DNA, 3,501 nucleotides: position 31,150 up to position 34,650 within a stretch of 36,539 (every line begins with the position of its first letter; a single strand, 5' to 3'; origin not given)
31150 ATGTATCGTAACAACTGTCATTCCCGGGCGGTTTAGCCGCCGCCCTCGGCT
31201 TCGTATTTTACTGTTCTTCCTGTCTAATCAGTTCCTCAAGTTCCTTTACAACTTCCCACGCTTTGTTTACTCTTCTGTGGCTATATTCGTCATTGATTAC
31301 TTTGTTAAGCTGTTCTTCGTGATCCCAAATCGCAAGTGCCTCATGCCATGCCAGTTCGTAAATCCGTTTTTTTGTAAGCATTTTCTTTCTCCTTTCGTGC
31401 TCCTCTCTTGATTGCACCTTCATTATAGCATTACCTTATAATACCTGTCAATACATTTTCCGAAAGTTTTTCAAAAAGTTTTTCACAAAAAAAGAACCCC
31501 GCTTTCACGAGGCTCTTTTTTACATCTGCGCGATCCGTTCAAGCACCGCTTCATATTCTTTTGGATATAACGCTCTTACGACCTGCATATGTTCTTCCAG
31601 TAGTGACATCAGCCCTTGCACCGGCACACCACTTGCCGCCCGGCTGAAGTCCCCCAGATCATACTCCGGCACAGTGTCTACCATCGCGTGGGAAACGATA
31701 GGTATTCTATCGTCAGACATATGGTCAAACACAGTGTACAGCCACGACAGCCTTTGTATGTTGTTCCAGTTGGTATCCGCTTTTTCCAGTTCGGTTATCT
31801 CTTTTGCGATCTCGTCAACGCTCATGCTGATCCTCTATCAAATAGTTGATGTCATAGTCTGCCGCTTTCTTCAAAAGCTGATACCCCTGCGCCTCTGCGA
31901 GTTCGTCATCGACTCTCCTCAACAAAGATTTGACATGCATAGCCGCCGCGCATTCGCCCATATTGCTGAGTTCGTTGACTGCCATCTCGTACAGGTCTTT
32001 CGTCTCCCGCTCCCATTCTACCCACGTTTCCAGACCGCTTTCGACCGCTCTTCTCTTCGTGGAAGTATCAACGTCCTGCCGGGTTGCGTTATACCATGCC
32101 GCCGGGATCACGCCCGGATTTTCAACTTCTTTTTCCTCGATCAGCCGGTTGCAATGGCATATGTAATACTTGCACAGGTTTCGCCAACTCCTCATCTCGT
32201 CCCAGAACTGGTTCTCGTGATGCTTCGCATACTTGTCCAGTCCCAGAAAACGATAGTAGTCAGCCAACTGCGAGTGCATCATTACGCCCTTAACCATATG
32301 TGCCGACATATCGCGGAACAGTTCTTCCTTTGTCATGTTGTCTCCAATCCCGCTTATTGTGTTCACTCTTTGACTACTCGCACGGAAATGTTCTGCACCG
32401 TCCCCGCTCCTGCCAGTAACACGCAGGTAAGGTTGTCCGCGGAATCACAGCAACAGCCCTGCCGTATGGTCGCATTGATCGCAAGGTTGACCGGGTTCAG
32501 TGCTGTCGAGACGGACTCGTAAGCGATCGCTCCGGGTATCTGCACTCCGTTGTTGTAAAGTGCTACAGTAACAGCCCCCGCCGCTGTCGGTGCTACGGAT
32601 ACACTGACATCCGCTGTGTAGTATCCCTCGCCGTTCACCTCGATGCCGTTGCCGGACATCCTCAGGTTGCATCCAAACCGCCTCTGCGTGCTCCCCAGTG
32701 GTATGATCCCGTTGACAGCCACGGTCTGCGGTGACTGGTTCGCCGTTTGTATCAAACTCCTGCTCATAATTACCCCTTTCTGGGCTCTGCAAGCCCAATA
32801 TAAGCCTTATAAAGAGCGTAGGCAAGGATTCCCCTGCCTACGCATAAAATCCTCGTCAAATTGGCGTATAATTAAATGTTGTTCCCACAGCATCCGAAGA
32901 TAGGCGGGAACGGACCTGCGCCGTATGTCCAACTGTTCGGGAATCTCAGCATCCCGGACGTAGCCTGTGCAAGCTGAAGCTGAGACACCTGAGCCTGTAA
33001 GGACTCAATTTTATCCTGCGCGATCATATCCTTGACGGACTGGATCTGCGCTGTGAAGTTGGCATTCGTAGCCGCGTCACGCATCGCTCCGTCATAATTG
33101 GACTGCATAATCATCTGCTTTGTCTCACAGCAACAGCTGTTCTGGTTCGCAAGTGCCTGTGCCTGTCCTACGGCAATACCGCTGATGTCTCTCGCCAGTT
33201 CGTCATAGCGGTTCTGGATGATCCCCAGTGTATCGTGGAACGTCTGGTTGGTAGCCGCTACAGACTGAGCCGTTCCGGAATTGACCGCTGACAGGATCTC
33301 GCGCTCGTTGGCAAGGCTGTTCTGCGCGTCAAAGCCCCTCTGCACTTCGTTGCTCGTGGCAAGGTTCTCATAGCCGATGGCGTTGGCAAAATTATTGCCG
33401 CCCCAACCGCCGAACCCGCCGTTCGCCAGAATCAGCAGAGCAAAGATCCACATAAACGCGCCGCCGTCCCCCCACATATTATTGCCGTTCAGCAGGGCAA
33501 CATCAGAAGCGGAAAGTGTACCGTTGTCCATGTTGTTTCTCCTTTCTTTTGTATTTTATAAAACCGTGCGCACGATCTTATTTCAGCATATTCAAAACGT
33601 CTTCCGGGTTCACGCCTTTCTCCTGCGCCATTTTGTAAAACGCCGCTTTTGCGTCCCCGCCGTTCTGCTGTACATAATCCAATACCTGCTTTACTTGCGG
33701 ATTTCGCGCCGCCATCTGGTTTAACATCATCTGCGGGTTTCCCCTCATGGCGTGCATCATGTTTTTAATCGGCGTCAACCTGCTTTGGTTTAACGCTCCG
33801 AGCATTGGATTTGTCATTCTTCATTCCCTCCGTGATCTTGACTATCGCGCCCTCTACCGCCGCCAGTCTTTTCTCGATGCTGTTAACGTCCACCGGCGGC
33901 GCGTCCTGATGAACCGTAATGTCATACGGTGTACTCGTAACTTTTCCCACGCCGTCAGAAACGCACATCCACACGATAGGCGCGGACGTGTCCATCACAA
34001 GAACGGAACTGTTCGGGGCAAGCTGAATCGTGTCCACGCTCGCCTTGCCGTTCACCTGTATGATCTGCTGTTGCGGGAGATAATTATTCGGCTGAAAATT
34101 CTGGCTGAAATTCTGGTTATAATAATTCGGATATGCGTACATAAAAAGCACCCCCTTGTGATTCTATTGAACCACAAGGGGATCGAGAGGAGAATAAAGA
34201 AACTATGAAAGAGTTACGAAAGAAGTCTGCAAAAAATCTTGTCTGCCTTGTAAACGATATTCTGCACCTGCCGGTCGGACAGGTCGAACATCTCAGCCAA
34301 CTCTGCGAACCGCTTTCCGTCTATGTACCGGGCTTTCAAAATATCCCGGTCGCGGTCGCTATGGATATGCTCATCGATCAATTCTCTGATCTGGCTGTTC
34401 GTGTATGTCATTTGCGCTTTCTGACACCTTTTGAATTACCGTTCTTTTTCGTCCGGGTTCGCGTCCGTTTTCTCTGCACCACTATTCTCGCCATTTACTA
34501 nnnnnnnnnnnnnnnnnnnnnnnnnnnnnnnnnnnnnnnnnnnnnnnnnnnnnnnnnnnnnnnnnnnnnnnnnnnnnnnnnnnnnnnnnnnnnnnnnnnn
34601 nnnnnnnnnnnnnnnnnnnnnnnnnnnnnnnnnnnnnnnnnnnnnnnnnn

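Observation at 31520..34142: Six-gene cargo cluster bounded by terminators after the lysis cassette: Cys-triplet, BclA-C-like, ferritin-like and Gly-rich membrane proteins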

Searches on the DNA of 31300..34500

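Call 98: search_rna_families(source=window, start=31300, end=34500, threshold=evalue, max_evalue=1)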
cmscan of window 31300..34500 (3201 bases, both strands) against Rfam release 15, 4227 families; matches with E-value up to 1: 1.
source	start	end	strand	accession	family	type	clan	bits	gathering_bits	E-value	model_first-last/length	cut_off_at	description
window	31813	31862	-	RF01126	sR41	Gene; snRNA; snoRNA; CD-box;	-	20.2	54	0.098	1-53/53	no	Small nucleolar RNA sR41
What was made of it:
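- Tried and rejected: Rfam on the region: only one sub-threshold chance hit (call 98).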

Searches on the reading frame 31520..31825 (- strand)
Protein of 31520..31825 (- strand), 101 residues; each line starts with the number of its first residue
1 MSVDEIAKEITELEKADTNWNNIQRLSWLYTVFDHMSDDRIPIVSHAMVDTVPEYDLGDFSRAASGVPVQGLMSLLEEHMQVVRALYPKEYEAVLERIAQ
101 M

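Call 5: search_protein_families(library=pfam, proteins=[window:31520-31825:-], max_evalue=1)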
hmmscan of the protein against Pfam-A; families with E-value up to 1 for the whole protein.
window:31520-31825:- (101 aa): 1 family
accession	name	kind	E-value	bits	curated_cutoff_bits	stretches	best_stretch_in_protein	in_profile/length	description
PF14842.11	FliG_N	-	0.076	14.1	25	0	72-101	12-42/104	FliG N-terminal domain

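Call 6: search_protein_families(library=phrogs, proteins=[window:31520-31825:-], max_evalue=1)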
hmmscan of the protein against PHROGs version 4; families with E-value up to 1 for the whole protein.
window:31520-31825:- (101 aa): 0 families

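Call 13: search_protein_families(library=ncbifam, proteins=[window:31520-31825:-], max_evalue=1)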
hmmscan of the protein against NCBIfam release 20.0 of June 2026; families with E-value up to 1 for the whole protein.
window:31520-31825:- (101 aa): 1 family
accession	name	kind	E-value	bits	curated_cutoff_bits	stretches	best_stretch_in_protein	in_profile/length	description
NF001466.0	PRK00325.1-1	equivalog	0.11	11.5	615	1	8-69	257-317/320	poly(beta-D-mannuronate) lyase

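Call 55: search_protein_families(library=padloc, proteins=[window:31520-31825:-], max_evalue=1)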
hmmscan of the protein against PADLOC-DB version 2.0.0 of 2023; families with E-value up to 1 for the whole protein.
window:31520-31825:- (101 aa): 1 family
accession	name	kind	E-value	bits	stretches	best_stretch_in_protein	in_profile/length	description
PDLC02532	PglX|PglXI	-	0.026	10.8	1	6-81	579-653/682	PglX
